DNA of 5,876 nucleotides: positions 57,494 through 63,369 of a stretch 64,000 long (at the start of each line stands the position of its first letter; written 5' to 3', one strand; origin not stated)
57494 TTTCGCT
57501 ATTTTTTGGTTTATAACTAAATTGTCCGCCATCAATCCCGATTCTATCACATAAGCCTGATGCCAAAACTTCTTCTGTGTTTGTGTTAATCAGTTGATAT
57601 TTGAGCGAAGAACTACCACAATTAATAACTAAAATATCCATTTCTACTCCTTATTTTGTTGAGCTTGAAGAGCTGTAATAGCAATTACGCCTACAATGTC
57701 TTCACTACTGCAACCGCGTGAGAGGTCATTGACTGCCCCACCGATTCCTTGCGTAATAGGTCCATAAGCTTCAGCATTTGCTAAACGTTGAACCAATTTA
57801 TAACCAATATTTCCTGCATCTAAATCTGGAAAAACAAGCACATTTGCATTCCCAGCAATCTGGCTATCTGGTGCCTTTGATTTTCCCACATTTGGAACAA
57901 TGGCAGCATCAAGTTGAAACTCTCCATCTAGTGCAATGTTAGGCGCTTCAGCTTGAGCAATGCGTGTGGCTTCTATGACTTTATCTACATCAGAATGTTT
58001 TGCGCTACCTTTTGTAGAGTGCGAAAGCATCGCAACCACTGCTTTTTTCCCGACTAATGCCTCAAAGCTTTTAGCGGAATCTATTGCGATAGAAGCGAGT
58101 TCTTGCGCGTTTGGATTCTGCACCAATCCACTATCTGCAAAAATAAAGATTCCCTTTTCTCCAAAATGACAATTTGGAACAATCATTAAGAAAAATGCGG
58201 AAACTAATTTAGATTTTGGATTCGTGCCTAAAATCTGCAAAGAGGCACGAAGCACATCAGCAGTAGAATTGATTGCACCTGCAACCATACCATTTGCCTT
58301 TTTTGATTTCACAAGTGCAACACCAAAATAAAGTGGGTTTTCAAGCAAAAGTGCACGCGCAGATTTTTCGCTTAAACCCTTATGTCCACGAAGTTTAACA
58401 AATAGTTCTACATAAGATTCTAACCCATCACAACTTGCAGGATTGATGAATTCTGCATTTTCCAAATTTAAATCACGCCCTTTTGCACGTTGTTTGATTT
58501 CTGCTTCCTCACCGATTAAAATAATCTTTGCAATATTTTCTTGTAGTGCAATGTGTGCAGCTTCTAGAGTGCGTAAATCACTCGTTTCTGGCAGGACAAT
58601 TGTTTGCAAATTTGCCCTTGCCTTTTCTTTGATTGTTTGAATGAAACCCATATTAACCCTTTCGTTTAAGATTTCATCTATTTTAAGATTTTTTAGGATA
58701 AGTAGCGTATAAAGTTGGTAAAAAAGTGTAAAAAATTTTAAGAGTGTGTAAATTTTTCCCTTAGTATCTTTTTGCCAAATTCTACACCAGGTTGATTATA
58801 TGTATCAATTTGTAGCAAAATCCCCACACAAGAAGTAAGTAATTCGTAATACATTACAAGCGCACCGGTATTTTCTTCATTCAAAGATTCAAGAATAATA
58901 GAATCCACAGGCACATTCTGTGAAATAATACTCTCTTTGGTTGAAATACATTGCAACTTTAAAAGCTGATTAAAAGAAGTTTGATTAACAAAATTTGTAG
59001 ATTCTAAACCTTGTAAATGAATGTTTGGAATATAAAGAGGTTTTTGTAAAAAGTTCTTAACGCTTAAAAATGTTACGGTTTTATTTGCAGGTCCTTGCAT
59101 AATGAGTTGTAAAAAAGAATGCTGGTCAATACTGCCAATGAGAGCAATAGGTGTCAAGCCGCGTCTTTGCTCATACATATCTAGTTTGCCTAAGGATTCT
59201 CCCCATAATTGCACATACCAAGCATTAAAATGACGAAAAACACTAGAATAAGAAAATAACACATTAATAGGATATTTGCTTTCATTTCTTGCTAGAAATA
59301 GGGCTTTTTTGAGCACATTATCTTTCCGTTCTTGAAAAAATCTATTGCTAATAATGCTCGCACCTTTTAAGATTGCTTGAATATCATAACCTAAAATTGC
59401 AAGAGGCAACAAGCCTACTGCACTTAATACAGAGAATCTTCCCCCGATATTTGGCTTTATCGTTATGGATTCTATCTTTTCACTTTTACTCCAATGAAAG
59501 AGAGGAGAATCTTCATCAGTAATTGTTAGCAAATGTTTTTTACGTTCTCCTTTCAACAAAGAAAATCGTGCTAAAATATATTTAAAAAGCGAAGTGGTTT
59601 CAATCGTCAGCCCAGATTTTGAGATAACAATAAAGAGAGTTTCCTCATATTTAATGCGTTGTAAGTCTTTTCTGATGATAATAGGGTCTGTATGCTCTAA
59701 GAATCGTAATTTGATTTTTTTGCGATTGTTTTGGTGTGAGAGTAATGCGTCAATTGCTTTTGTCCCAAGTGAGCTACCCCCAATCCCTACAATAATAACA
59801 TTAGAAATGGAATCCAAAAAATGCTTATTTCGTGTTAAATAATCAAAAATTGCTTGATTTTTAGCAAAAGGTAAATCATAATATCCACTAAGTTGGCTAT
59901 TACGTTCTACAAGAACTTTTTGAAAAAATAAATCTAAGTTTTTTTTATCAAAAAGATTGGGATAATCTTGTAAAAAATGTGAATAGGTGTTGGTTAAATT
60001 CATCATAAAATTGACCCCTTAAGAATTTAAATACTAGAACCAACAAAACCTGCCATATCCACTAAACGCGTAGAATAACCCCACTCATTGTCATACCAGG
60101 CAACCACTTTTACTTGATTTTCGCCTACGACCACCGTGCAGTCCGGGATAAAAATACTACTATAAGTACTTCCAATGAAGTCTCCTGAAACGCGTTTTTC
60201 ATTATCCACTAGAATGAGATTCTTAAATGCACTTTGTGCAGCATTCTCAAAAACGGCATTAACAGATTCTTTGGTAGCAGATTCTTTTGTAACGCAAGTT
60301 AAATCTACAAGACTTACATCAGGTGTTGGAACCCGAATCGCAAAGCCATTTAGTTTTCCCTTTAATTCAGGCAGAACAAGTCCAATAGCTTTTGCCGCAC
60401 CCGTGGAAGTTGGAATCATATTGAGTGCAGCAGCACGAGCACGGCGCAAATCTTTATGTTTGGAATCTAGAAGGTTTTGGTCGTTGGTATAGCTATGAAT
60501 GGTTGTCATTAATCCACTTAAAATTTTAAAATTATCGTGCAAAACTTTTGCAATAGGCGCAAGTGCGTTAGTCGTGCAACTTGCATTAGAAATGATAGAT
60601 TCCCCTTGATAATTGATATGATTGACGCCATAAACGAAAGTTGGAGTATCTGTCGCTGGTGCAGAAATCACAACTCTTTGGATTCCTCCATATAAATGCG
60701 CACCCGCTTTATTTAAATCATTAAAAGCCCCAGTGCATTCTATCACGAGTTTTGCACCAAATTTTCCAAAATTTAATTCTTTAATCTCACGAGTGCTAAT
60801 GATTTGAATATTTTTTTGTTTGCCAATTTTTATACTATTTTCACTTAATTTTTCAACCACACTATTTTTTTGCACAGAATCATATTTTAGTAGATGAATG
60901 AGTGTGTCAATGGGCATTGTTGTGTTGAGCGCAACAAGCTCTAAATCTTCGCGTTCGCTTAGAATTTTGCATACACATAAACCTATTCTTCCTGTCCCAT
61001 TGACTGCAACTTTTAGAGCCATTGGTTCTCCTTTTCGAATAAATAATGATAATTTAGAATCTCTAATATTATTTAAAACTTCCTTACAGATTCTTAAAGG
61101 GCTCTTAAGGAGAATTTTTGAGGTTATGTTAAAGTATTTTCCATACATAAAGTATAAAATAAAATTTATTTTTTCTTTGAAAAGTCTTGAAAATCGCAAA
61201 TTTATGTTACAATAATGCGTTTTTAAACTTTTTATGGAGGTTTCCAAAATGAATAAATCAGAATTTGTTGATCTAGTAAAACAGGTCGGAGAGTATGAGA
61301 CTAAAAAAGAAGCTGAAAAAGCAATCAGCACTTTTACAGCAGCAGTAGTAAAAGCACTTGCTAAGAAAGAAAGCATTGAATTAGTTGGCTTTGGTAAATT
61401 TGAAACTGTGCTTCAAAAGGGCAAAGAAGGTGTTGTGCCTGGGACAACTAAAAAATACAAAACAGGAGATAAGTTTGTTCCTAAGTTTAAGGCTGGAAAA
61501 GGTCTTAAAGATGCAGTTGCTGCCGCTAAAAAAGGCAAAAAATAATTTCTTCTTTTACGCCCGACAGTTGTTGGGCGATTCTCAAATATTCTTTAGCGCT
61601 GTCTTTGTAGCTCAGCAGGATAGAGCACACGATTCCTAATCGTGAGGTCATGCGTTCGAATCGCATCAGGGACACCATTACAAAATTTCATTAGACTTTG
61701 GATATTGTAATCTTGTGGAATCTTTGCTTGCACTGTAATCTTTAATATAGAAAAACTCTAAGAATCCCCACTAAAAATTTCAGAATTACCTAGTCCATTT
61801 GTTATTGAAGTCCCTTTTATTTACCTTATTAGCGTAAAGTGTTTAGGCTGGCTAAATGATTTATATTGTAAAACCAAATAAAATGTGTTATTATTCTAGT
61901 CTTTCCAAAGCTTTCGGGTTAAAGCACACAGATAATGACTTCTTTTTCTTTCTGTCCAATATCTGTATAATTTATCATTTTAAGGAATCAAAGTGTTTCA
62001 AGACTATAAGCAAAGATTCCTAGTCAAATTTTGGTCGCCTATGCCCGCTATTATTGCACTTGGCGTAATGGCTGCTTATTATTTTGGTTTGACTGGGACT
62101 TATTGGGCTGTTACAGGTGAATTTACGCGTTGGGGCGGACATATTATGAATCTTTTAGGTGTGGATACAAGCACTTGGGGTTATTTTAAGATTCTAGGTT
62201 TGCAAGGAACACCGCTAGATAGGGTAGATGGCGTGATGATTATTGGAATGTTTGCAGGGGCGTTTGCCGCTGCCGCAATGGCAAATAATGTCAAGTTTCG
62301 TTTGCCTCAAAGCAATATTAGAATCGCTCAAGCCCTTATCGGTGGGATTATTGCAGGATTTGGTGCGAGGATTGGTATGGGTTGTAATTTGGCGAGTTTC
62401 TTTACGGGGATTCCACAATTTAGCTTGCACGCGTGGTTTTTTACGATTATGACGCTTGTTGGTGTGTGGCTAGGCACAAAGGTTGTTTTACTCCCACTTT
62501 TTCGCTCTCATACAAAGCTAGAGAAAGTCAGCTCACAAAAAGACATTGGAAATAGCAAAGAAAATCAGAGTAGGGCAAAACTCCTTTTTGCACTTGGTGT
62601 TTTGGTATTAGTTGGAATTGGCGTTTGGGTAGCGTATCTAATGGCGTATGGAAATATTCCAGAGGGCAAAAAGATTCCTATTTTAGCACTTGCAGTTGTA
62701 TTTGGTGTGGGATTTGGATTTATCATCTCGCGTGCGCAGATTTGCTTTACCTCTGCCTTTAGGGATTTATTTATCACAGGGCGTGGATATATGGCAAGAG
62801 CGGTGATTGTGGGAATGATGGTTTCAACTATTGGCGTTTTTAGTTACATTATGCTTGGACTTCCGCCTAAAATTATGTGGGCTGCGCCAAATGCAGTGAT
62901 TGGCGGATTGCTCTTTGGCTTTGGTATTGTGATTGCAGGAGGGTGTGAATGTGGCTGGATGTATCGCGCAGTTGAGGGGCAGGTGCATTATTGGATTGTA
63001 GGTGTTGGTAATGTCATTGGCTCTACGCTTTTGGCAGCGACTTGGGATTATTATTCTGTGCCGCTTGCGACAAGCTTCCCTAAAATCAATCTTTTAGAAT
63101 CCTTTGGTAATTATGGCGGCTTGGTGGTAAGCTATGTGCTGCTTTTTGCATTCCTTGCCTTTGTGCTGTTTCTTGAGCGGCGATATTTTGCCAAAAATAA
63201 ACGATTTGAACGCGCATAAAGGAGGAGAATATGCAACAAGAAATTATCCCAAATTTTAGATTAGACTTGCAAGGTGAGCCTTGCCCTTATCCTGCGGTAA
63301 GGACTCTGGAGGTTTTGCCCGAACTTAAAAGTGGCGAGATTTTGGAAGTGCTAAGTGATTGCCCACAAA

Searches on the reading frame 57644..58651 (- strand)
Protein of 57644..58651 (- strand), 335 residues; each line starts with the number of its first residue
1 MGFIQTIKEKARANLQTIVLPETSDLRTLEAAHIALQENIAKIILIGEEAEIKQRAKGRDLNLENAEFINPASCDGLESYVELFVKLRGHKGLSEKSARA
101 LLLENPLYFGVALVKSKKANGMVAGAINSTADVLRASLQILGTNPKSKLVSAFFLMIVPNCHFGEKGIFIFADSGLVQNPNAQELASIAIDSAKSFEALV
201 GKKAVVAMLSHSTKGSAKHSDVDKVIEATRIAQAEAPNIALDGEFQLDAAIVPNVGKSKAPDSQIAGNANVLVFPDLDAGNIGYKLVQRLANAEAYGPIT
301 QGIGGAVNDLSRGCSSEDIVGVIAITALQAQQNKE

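Call 70: search_protein_families(library=pfam, proteins=[window:57644-58651:-], max_evalue=0.001)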
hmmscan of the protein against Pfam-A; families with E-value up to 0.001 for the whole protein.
window:57644-58651:- (335 aa): 1 family
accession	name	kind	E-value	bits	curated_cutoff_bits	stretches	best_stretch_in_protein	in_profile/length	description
PF01515.24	PTA_PTB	-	1.4e-116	389.8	24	1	3-327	2-319/319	Phosphate acetyl/butaryl transferase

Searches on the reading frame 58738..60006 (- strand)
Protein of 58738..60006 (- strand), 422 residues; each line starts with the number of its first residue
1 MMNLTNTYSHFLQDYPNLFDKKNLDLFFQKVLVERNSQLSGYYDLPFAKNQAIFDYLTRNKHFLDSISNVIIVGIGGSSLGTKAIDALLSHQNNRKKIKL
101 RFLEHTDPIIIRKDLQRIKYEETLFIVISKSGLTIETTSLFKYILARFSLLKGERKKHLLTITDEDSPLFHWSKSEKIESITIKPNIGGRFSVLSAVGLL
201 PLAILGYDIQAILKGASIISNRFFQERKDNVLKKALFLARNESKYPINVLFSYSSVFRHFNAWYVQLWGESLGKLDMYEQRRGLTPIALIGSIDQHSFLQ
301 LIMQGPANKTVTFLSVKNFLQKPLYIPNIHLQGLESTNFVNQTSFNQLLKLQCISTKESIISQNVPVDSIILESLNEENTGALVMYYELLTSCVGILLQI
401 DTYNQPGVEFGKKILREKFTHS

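Call 70: search_protein_families(library=pfam, proteins=[window:58738-60006:-], max_evalue=0.001)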
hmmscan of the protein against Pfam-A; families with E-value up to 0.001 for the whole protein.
window:58738-60006:- (422 aa): 1 family
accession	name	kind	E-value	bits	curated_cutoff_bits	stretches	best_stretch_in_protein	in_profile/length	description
PF00342.24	PGI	-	7.9e-35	120.8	22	1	65-415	94-462/486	Phosphoglucose isomerase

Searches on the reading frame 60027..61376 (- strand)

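Call 70: search_protein_families(library=pfam, proteins=[window:60027-61376:-], max_evalue=0.001)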
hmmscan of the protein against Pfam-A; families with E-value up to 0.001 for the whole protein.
window:60027-61376:- (449 aa): 2 families
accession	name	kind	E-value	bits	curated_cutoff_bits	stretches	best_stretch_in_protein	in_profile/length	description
PF02800.25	Gp_dh_C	-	5.2e-64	215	24.4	1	272-428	1-158/158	Glyceraldehyde 3-phosphate dehydrogenase, C-terminal domain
PF00044.30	Gp_dh_N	-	2.2e-24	86.1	31.7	1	122-220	2-100/101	Glyceraldehyde 3-phosphate dehydrogenase, NAD binding domain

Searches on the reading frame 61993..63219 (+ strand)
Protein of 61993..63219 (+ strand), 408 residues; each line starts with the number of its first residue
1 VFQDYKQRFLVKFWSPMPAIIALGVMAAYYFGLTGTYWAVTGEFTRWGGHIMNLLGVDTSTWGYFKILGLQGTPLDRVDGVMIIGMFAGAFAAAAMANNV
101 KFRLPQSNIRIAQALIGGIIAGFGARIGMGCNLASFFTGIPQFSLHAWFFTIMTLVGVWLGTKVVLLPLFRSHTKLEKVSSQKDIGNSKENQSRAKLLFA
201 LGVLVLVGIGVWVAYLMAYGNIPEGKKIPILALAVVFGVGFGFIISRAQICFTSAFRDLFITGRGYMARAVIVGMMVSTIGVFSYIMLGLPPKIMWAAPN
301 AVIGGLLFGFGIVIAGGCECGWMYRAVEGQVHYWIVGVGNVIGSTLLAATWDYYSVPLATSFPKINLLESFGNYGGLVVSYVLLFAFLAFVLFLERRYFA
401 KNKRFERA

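Call 70: search_protein_families(library=pfam, proteins=[window:61993-63219:+], max_evalue=0.001)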
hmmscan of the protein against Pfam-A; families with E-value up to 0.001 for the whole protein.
window:61993-63219:+ (408 aa): 1 family
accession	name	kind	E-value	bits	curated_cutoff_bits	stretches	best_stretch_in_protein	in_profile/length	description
PF04143.19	Sulf_transp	-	2.9e-49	168.7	27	2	6-160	169-310/310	Sulphur transport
